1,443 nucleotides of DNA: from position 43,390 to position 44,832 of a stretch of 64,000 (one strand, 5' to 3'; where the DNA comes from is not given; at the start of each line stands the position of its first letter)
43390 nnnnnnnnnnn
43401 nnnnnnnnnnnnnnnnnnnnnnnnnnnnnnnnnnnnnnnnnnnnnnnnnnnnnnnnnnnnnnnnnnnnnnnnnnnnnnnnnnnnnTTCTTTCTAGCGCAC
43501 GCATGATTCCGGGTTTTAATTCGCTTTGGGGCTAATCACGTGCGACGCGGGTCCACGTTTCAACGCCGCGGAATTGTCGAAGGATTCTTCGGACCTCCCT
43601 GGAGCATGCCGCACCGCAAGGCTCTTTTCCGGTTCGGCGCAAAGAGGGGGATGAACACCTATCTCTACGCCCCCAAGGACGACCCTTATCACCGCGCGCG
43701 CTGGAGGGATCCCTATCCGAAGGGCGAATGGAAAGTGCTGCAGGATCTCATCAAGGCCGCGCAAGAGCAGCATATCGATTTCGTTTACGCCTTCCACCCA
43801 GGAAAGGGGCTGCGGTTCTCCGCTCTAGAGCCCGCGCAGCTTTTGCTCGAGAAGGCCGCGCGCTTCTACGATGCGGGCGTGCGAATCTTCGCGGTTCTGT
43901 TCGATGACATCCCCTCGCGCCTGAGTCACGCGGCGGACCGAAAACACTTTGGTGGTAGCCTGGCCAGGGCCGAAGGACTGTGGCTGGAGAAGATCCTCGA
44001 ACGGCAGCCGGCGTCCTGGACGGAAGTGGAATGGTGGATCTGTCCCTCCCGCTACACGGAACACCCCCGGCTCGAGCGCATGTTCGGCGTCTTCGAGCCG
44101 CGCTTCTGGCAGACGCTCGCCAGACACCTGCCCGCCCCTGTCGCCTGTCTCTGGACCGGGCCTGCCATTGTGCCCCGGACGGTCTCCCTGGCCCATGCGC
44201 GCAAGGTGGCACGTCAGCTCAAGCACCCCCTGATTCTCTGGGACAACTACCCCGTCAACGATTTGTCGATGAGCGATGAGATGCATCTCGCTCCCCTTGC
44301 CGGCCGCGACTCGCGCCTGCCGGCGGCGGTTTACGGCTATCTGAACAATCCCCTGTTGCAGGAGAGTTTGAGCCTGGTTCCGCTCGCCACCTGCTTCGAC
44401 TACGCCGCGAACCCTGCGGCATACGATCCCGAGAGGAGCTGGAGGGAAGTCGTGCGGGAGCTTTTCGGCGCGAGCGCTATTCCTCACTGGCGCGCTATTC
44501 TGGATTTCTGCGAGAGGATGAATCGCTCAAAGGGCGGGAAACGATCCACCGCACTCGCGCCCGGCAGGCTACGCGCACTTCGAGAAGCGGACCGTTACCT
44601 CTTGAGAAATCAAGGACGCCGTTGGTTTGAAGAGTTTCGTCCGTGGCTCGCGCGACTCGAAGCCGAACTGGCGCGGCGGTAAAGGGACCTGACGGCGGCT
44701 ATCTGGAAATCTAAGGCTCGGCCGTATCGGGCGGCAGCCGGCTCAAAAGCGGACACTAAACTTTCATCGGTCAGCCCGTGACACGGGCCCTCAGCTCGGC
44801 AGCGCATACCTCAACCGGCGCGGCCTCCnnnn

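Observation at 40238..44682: Glycosyltransferase (SenB-like?), ArsR-rhodanese, desaturase, rhodanese, SemiSWEET and GH84 cluster: possible thio-/seleno-sugar metabolism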

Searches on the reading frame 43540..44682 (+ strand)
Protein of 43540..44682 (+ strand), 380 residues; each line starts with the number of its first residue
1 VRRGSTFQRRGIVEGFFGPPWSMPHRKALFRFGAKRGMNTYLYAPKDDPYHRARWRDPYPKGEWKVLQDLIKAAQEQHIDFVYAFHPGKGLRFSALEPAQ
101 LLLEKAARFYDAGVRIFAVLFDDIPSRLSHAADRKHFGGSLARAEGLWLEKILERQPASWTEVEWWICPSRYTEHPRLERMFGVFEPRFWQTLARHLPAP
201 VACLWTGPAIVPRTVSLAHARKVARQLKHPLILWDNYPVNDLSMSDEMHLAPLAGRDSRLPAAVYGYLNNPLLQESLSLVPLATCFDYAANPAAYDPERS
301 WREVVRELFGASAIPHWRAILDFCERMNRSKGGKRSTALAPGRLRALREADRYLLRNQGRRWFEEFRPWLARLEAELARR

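Call 3: search_protein_families(library=ncbifam, proteins=[window:43540-44682:+], max_evalue=0.01)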
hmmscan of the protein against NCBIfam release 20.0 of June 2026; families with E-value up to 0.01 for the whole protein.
window:43540-44682:+ (380 aa): 1 family
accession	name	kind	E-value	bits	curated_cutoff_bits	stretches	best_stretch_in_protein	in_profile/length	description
NF041654.1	GlcNAcase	equivalog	3.3e-56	191.2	1000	1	8-311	144-429/732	beta-N-acetylglucosaminidase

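Call 4: search_protein_families(library=pfam, proteins=[window:43540-44682:+], max_evalue=0.01)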
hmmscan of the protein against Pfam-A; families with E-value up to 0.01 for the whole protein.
window:43540-44682:+ (380 aa): 1 family
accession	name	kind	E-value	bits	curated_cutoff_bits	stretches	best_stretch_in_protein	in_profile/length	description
PF07555.19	NAGidase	-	6.1e-82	275.7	25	1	10-312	1-285/295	beta-N-acetylglucosaminidase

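Call 27: search_solved_structures(query=window:43540-44682:+, show_alignments=2)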
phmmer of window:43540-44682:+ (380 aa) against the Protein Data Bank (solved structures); distinct sequences matched with E-value up to 0.001: 38.
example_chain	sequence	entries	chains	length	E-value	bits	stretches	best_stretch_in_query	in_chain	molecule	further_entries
5diy_A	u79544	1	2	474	3.2e-62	214.1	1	7-312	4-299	Hyaluronidase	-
6pv5_A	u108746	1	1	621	1.6e-51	178.9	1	6-310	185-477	Putative O-GlcNAcase nagJ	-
2xpk_A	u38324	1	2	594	3e-50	174.7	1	6-346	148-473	O-GLCNACASE NAGJ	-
2cbi_A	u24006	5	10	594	5e-50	174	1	6-346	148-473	HYALURONIDASE | O-GLCNACASE NAGJ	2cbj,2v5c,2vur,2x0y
5oxd_A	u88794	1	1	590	6.5e-50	173.6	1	6-346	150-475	O-GlcNAcase NagJ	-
2j62_A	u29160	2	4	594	6.8e-50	173.6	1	6-346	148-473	O-GlcNAcase NagJ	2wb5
2v5d_A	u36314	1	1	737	9.1e-50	173.1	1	6-346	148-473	O-GLCNACASE NAGJ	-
7khv_A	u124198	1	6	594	1.5e-49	172.5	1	6-346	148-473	O-GlcNAcase NagJ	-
4zxl_A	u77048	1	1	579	2.9e-49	171.5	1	6-346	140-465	O-GlcNAcase NagJ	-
2ydq_A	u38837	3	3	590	3.1e-49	171.4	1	6-346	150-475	O-GLCNACASE NAGJ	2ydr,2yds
6rhe_A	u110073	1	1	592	3.1e-49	171.4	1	6-346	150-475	O-GlcNAcase NagJ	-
5mi4_A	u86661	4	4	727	5.4e-48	167.3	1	8-313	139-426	O-GlcNAcase BT_4395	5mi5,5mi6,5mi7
2j4g_A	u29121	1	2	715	5.7e-48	167.2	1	8-312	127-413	HYALURONOGLUCOSAMINIDASE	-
2chn_A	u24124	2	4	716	5.7e-48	167.2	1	8-312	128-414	GLUCOSAMINIDASE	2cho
2jiw_A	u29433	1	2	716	5.7e-48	167.2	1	8-312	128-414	O-GLCNACASE BT_4395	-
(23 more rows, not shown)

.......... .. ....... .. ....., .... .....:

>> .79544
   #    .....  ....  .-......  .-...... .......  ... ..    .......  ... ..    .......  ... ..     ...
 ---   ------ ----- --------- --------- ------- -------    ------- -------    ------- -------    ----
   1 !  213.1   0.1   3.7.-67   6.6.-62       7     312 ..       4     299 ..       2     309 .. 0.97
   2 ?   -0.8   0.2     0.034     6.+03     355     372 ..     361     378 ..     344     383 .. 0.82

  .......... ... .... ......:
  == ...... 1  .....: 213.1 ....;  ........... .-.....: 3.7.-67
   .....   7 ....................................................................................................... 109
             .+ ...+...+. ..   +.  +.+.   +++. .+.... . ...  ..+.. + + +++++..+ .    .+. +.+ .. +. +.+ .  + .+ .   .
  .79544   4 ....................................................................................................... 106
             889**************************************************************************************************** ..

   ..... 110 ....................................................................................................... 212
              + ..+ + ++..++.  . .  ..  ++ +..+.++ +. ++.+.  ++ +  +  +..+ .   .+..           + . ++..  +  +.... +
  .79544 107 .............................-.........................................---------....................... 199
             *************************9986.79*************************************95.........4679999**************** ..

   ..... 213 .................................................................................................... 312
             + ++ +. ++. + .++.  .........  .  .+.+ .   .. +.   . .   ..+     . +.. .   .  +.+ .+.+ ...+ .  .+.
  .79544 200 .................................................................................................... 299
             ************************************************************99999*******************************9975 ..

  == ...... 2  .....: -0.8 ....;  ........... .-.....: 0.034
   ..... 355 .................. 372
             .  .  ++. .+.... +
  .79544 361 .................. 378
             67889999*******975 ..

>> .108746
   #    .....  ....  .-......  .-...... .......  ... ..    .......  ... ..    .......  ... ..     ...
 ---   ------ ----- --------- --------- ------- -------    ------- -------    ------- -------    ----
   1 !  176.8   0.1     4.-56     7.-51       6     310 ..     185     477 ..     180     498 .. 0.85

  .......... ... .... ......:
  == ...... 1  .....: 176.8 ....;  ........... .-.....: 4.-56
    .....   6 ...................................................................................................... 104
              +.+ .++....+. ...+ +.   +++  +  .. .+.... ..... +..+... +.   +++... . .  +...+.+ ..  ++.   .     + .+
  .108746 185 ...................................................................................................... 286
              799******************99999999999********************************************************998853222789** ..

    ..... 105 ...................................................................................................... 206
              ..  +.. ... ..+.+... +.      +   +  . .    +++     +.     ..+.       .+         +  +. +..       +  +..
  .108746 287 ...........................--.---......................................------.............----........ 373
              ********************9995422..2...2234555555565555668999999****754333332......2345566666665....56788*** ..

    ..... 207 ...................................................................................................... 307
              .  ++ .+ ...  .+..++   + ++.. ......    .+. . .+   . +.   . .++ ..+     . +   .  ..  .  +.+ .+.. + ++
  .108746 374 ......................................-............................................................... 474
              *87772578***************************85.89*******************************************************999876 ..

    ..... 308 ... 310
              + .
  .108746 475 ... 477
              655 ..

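Call 40: find_homologous_proteins(query=A2, max_evalue=1e-30)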
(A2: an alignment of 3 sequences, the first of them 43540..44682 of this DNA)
Query A2 (3 sequences) (380 aa, profile of the alignment): 3476 proteins with E <= 1e-30 among 8000 candidates; the best 120 are listed.
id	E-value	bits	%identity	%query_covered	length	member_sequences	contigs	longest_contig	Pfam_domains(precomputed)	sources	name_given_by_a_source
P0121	6.7e-232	787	63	98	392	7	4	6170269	PF07555.20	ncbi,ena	-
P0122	4.9e-219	745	66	98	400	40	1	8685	PF07555.20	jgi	-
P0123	1.4e-215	734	86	100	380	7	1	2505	PF07555.20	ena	-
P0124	2.1e-215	733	62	99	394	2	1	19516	PF07555.20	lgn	-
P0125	3.3e-215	732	87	99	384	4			PF07555.20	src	-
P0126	5.4e-215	732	88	100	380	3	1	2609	PF07555.20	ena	-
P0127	3.6e-213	726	85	98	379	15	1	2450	PF07555.20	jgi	jgi:hyaluronoglucosaminidase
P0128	1.2e-212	724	84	100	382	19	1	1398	PF07555.20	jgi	jgi:hyaluronoglucosaminidase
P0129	2.3e-212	723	81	100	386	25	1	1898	PF07555.20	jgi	-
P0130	2.7e-212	723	84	100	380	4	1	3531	PF07555.20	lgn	-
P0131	8.3e-211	718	65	98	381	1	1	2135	PF07555.20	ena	-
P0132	1.2e-210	717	80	97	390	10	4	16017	PF07555.20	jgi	-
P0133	1.3e-210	717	99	94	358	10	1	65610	PF07555.20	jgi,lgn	jgi:hyaluronoglucosaminidase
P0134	1.5e-210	717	80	100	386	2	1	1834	PF07555.20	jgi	jgi:hyaluronoglucosaminidase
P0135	5.5e-209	712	65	98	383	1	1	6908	PF07555.20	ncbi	-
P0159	1.5e-201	687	62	97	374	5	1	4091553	PF07555.20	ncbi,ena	-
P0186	1.3e-197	674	64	98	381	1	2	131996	PF07555.20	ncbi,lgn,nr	ncbi:MAG: hypothetical protein GTO40_05425 [Deltaproteobacteria bacterium]|nr:hypothetical protein [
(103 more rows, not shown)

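Call 41: find_encoding_contigs(protein=P0133, flank=10000, max_places=4)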
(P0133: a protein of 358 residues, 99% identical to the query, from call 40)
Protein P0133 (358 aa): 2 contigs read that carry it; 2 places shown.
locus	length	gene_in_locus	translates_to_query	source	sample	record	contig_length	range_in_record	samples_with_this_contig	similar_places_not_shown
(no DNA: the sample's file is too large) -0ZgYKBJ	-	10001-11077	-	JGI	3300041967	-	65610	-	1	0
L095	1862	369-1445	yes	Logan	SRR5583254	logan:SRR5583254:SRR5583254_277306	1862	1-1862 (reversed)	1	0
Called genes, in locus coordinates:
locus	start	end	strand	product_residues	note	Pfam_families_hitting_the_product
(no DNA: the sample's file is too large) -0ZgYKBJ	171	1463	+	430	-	PF02321:OEP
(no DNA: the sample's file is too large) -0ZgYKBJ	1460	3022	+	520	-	PF19335:HMBD, PF25919:BSH_CusB, PF25973:BSH_CzcB (weak), PF25869:3HB_CusB, PF25954:Beta-barrel_RND_2, PF25975:CzcB_C, PF25989:YknX_C, PF11604:CusF_Ec, +2 more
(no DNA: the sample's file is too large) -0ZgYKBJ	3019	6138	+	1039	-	PF00873:ACR_tran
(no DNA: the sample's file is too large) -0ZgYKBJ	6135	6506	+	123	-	PF11604:CusF_Ec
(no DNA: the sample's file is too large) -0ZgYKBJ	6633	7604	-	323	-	PF00534:Glycos_transf_1, PF13692:Glyco_trans_1_4, PF20706:GT4-conflict (weak)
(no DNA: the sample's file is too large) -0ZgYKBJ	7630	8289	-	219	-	PF12840:HTH_20, PF01022:HTH_5, PF00581:Rhodanese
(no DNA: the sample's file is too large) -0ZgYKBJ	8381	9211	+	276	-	PF04116:FA_hydroxylase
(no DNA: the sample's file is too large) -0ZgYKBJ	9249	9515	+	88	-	PF00581:Rhodanese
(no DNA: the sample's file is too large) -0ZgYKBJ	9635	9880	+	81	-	-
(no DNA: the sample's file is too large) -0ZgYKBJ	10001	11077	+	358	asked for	PF07555:NAGidase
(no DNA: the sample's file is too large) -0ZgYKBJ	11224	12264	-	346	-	PF02492:cobW, PF07683:CobW_C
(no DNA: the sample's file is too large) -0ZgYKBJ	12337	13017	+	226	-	PF00072:Response_reg, PF00196:GerE, PF08281:Sigma70_r4_2 (faint)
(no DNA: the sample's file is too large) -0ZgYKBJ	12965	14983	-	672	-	PF12729:4HB_MCP_1 (weak), PF00672:HAMP, PF00512:HisKA, PF02518:HATPase_c, PF00072:Response_reg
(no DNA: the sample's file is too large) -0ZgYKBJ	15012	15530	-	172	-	-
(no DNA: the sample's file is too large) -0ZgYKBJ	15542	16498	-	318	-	PF13379:NMT1_2, PF09084:NMT1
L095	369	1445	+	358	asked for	PF07555:NAGidase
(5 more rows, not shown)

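Call 42: find_encoding_contigs(protein=P0121, flank=10000, max_places=4)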
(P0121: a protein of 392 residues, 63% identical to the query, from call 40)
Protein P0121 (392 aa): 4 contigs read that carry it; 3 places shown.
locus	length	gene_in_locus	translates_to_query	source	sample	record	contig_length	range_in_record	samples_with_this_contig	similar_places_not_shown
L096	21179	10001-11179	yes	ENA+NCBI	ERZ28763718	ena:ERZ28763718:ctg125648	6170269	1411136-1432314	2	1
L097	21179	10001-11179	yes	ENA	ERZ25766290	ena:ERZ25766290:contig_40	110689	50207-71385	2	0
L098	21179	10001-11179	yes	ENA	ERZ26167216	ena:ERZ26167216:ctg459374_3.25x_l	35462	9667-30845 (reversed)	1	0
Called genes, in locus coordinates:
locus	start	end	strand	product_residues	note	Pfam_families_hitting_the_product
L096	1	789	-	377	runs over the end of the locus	PF27541:CitB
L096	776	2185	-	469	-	PF00890:FAD_binding_2, PF01266:DAO, PF03486:HI0933_like, PF07992:Pyr_redox_2 (faint), PF12831:FAD_oxidored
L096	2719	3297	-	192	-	-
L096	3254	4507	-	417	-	PF00994:MoCF_biosynth, PF18146:CinA_KH, PF02464:CinA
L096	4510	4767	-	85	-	PF00873:ACR_tran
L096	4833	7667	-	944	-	PF00873:ACR_tran, PF03176:MMPL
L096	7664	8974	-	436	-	PF25919:BSH_CusB (faint), PF25917:BSH_RND, PF25973:BSH_CzcB (faint), PF25881:HH_YBHG, PF25954:Beta-barrel_RND_2, PF25989:YknX_C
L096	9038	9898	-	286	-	PF03781:FGE-sulfatase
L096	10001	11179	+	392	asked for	PF07555:NAGidase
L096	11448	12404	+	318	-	PF00534:Glycos_transf_1, PF13692:Glyco_trans_1_4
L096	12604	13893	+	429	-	-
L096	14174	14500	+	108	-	PF01471:PG_binding_1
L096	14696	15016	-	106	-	-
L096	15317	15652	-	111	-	PF09723:Zn_ribbon_8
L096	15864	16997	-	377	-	PF00005:ABC_tran, PF13304:AAA_21 (faint), PF08402:TOBE_2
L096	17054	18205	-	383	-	PF07883:Cupin_2 (faint)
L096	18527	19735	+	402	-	PF01547:SBP_bac_1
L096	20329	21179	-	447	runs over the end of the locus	PF00004:AAA (faint), PF00072:Response_reg, PF00158:Sigma54_activat, PF14532:Sigma54_activ_2, PF07724:AAA_2 (faint), PF07728:AAA_5, PF25601:AAA_lid_14, PF02954:HTH_8 (faint)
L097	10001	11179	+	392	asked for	PF07555:NAGidase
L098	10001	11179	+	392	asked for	PF07555:NAGidase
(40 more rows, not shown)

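Call 43: find_encoding_contigs(protein=P0132, flank=8000, max_places=4)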
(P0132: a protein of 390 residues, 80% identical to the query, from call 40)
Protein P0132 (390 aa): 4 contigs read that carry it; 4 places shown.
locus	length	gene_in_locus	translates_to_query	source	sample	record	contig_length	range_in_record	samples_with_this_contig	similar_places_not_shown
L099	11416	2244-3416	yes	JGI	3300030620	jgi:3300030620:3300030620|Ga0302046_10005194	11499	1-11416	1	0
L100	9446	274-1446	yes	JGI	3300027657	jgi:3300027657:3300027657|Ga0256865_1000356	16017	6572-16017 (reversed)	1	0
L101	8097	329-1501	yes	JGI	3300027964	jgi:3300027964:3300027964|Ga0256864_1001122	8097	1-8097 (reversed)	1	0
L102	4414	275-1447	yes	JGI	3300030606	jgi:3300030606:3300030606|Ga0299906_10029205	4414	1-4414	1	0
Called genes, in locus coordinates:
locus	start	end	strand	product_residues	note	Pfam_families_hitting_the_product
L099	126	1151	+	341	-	PF01609:DDE_Tnp_1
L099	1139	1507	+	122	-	-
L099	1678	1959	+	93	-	-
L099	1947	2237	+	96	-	PF05016:ParE_toxin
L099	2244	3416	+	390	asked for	PF07555:NAGidase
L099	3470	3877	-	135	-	-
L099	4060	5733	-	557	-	PF02776:TPP_enzyme_N, PF00205:TPP_enzyme_M, PF02775:TPP_enzyme_C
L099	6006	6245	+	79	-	PF04973:NMN_transporter (weak)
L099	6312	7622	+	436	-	PF01425:Amidase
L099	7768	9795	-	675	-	PF00005:ABC_tran, PF02463:SMC_N (faint), PF13555:AAA_29 (faint), PF12848:ABC_tran_Xtn, PF00005:ABC_tran, PF13304:AAA_21 (weak), PF16326:ABC_tran_CTD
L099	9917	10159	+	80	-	PF04973:NMN_transporter (weak)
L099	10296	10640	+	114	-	-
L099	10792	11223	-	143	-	-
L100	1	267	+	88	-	?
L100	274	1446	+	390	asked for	PF07555:NAGidase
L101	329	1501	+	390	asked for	PF07555:NAGidase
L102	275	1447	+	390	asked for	PF07555:NAGidase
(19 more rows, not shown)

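Call 44: find_encoding_contigs(protein=P0186, flank=8000, max_places=2)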
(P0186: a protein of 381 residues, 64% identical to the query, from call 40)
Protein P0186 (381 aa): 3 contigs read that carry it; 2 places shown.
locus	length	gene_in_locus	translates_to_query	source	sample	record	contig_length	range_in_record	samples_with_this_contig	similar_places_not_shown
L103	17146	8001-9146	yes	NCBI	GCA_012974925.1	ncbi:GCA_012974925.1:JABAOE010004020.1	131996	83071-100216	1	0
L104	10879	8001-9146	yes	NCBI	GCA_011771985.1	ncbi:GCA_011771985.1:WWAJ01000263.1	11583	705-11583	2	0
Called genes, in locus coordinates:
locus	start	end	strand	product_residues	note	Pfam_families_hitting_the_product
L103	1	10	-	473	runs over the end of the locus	PF01262:AlaDh_PNT_C (faint), PF07992:Pyr_redox_2 (faint), PF00890:FAD_binding_2, PF01266:DAO (weak), PF03486:HI0933_like, PF12831:FAD_oxidored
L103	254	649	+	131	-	PF01479:S4, PF28601:HSP15_C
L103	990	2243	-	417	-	PF00994:MoCF_biosynth, PF18146:CinA_KH, PF02464:CinA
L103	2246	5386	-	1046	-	-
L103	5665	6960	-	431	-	PF25919:BSH_CusB (faint), PF25917:BSH_RND, PF25973:BSH_CzcB (weak), PF25881:HH_YBHG, PF25954:Beta-barrel_RND_2, PF25989:YknX_C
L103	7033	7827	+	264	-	-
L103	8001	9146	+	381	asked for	PF07555:NAGidase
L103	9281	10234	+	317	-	PF00534:Glycos_transf_1, PF13692:Glyco_trans_1_4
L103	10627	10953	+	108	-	PF01471:PG_binding_1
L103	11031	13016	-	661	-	PF05378:Hydant_A_N, PF01968:Hydantoinase_A, PF19278:Hydant_A_C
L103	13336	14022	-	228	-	PF04493:Endonuclease_5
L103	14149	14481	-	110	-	PF09723:Zn_ribbon_8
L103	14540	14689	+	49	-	-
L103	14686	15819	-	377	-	PF00005:ABC_tran, PF13304:AAA_21 (faint), PF08402:TOBE_2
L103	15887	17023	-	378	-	PF07883:Cupin_2 (faint)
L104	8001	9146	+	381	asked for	PF07555:NAGidase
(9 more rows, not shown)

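Call 45: find_encoding_contigs(protein=P0159, flank=8000, max_places=2)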
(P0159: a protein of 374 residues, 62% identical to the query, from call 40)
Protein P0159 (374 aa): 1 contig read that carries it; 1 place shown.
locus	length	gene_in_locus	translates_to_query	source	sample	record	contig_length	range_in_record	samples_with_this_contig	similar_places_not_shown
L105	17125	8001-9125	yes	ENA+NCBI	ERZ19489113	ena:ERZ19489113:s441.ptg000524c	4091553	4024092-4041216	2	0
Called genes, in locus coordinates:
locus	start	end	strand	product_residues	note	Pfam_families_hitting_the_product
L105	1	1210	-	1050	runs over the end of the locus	PF00873:ACR_tran, PF03176:MMPL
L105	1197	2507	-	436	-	PF25881:HH_YBHG, PF25954:Beta-barrel_RND_2, PF25989:YknX_C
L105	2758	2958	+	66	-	PF12651:RHH_3 (weak), PF01402:RHH_1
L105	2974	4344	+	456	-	PF04471:Mrr_cat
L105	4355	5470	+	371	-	PF01555:N6_N4_Mtase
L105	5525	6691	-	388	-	PF13173:AAA_14, PF13635:DUF4143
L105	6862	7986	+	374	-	PF04909:Amidohydro_2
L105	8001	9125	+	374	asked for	PF07555:NAGidase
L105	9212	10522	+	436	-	PF12867:DinB_2, PF03781:FGE-sulfatase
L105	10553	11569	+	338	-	PF00534:Glycos_transf_1, PF13692:Glyco_trans_1_4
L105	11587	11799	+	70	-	-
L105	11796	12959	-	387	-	PF00202:Aminotran_3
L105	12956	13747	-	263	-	PF00696:AA_kinase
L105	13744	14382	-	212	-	-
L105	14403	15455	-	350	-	PF01118:Semialdhyde_dh, PF02774:Semialdhyde_dhC, PF22698:Semialdhyde_dhC_1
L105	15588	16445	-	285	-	PF22626:LysX_preATP_grasp, PF08443:RimK, PF02222:ATP-grasp (faint), PF02955:GSH-S_ATP (weak)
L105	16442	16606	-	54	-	PF08271:Zn_Ribbon_TF (weak), PF21344:Zn_ribbon_LysW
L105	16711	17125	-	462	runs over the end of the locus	PF00202:Aminotran_3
